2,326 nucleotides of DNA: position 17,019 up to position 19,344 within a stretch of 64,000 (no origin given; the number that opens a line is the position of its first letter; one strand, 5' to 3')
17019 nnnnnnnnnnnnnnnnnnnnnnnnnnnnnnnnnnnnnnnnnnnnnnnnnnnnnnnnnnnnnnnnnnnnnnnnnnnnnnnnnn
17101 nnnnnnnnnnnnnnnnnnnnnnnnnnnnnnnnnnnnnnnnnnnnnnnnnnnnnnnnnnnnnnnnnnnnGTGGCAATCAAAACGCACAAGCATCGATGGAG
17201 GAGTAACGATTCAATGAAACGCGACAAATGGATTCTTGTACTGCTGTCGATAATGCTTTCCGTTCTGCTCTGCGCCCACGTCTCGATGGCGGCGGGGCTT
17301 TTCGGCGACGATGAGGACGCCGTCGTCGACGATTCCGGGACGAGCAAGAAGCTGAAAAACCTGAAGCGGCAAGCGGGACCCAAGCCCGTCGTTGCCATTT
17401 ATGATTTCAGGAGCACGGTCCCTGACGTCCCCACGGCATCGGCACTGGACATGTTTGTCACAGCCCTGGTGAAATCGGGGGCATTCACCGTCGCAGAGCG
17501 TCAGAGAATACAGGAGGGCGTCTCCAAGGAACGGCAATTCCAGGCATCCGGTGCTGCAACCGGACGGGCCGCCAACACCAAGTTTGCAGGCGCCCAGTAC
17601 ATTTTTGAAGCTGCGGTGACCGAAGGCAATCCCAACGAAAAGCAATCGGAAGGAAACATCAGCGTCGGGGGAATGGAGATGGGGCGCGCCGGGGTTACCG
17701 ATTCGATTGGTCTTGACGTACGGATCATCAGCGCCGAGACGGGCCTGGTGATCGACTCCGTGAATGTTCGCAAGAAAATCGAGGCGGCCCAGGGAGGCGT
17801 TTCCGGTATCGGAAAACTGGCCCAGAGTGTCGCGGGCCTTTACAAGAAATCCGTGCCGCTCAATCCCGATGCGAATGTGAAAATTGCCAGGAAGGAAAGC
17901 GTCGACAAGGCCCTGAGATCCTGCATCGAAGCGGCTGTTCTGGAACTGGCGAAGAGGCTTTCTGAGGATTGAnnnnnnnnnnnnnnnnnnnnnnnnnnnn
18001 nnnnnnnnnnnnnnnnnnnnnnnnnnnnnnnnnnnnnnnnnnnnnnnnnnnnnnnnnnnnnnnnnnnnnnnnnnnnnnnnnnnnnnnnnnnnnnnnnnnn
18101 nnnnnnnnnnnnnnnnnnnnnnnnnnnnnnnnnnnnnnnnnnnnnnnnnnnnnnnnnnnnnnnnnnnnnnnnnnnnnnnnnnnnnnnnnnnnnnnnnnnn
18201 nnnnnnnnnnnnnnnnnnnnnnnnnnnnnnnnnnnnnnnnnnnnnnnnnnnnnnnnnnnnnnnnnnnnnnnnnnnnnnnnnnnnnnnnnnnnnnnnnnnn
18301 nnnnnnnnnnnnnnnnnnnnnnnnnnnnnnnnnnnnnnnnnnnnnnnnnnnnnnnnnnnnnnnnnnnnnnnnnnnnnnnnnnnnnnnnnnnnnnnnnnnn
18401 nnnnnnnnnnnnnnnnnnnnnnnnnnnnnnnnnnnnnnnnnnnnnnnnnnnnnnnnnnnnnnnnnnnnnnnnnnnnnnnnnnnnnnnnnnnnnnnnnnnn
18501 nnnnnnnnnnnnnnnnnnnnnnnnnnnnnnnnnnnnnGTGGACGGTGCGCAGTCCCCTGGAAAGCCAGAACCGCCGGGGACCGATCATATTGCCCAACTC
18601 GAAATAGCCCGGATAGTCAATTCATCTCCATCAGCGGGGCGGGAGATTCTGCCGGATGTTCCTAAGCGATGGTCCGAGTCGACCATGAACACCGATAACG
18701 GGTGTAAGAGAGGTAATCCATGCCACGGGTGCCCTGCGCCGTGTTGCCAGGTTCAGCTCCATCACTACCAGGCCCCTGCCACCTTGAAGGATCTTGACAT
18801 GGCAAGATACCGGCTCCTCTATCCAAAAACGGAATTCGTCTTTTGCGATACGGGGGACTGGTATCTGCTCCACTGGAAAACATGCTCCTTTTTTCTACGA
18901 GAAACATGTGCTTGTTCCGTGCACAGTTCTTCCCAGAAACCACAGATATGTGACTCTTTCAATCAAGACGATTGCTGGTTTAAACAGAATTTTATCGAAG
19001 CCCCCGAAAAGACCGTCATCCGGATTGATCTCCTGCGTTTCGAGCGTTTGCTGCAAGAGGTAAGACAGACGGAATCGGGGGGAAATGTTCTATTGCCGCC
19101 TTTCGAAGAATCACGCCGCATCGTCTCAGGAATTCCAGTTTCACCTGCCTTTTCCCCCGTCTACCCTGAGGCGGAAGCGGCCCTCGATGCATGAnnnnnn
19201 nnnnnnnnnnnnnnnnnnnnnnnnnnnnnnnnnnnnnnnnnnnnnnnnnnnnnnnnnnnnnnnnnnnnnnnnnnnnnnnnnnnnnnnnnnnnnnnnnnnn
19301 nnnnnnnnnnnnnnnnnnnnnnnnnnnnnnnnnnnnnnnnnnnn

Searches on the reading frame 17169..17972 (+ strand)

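Call 23: search_protein_families(library=pfam, proteins=[window:17169-17972:+], max_evalue=0.001)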
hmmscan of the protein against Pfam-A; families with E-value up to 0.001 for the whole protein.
window:17169-17972:+ (267 aa): 2 families
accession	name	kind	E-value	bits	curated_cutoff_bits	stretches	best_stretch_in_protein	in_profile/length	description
PF03783.19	CsgG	-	1.1e-18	67.7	20.8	1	82-257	30-201/210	Curli production assembly/transport component CsgG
PF13036.11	LpoB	-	4e-06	27.2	22.3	1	53-155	10-115/147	Peptidoglycan-synthase activator LpoB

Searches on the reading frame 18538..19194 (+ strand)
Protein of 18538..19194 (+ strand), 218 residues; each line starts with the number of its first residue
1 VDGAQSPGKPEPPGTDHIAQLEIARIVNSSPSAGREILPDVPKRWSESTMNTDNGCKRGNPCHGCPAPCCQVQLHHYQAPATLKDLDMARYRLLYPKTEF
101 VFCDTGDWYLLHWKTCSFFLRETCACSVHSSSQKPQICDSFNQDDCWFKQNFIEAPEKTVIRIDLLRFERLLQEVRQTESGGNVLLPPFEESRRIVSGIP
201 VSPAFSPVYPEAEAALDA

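Call 23: search_protein_families(library=pfam, proteins=[window:18538-19194:+], max_evalue=0.001)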
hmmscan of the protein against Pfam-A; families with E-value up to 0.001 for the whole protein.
window:18538-19194:+ (218 aa): 1 family
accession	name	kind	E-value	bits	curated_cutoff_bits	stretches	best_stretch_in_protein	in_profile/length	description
PF03692.20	CxxCxxCC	-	0.00034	21.7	23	1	61-144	1-72/85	Putative zinc- or iron-chelating domain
